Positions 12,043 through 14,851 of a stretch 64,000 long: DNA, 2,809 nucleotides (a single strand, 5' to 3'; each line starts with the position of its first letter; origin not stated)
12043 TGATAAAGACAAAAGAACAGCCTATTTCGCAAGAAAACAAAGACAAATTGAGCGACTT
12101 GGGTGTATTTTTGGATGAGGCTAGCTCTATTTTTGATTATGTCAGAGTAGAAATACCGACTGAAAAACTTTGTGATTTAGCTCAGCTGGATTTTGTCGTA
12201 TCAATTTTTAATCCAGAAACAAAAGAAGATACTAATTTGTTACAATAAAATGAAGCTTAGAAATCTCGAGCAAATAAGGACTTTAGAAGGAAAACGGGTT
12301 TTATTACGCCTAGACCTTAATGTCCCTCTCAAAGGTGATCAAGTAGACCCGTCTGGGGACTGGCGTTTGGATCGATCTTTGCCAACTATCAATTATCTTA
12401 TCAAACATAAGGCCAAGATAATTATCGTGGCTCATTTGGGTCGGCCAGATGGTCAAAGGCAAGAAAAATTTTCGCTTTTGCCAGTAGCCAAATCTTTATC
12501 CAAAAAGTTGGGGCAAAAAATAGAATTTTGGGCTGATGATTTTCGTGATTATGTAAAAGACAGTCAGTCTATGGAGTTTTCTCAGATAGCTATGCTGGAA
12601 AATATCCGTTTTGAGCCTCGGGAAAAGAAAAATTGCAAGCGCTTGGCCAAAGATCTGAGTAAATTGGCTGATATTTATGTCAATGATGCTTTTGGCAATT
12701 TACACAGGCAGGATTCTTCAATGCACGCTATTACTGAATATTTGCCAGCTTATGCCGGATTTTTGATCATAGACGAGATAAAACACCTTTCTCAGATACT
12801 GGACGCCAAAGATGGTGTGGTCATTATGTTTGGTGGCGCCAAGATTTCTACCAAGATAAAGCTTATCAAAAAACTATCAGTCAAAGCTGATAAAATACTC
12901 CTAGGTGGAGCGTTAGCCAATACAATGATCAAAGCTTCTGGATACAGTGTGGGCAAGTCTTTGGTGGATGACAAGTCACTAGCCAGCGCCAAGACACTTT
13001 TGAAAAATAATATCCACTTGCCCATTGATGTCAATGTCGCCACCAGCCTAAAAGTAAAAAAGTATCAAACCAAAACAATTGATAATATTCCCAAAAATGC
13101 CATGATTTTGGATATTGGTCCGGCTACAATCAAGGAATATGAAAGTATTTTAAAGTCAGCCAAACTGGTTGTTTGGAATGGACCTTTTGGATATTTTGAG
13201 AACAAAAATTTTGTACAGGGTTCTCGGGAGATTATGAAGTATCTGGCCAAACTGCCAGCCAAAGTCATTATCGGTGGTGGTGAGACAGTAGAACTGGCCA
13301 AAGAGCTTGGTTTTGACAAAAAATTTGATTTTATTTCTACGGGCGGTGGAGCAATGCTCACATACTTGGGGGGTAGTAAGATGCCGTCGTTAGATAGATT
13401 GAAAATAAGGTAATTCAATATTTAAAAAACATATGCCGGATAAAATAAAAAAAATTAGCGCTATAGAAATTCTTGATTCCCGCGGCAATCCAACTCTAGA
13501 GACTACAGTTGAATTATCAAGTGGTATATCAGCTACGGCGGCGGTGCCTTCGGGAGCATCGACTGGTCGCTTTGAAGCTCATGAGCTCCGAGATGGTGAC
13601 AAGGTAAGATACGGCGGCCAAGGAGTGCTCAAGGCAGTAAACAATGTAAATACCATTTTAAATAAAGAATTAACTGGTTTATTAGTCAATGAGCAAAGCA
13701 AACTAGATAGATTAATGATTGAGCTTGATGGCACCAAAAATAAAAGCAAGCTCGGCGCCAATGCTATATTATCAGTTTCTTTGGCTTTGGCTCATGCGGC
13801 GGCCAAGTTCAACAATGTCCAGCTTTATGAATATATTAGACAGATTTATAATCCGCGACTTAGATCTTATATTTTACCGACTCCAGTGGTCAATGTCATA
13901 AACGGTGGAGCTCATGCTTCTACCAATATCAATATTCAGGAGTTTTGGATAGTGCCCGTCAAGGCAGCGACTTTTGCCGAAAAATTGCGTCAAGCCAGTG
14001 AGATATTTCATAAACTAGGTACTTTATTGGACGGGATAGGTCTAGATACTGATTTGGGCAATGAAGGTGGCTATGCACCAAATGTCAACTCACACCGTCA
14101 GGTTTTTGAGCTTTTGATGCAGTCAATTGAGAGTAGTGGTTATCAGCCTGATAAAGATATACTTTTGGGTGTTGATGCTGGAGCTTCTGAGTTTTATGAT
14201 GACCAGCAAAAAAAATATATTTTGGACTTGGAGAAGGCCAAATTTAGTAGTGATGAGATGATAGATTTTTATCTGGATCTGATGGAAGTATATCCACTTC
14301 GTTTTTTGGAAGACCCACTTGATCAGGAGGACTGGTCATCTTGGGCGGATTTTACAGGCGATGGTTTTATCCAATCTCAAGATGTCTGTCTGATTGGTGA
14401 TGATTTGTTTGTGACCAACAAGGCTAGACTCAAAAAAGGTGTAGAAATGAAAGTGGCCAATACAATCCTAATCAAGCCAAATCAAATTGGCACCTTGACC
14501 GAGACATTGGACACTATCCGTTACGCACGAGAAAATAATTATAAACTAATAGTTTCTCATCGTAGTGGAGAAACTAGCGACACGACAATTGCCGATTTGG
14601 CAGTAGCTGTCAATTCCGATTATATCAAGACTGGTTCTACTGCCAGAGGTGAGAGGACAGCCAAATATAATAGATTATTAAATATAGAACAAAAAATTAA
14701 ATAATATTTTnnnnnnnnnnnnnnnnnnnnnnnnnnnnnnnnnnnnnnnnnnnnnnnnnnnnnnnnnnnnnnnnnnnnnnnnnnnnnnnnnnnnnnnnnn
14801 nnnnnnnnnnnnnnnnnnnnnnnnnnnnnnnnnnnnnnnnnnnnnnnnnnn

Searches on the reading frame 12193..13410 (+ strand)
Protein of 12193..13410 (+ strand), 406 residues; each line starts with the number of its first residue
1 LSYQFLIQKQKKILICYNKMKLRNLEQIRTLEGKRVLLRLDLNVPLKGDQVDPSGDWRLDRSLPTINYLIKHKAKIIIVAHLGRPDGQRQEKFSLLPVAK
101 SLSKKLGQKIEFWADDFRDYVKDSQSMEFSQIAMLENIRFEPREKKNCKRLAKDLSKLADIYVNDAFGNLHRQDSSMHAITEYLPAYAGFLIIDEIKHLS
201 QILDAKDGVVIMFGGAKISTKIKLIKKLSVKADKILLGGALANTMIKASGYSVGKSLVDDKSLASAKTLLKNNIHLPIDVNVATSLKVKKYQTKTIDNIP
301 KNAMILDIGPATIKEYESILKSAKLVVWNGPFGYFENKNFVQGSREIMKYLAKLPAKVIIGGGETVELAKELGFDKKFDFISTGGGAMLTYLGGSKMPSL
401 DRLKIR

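Call 51: search_protein_families(library=pfam, proteins=[window:12193-13410:+], max_evalue=0.001)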
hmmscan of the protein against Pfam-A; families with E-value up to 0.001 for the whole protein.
window:12193-13410:+ (406 aa): 1 family
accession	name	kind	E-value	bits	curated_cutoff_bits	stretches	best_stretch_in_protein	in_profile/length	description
PF00162.24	PGK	-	4.4e-121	404.9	27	1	30-394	5-378/379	Phosphoglycerate kinase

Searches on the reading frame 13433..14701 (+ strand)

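Call 51: search_protein_families(library=pfam, proteins=[window:13433-14701:+], max_evalue=0.001)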
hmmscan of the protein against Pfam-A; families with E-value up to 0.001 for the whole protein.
window:13433-14701:+ (423 aa): 3 families
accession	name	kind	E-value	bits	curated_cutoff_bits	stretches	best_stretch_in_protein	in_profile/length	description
PF00113.28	Enolase_C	-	2e-96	323.2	21.5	1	146-422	2-281/296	Enolase, C-terminal TIM barrel domain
PF03952.21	Enolase_N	-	7.2e-54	181.9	35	1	5-135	1-131/131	Enolase, N-terminal domain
PF13378.12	MR_MLE_C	-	5.4e-05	23.5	29.4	1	263-393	48-171/219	Enolase C-terminal domain-like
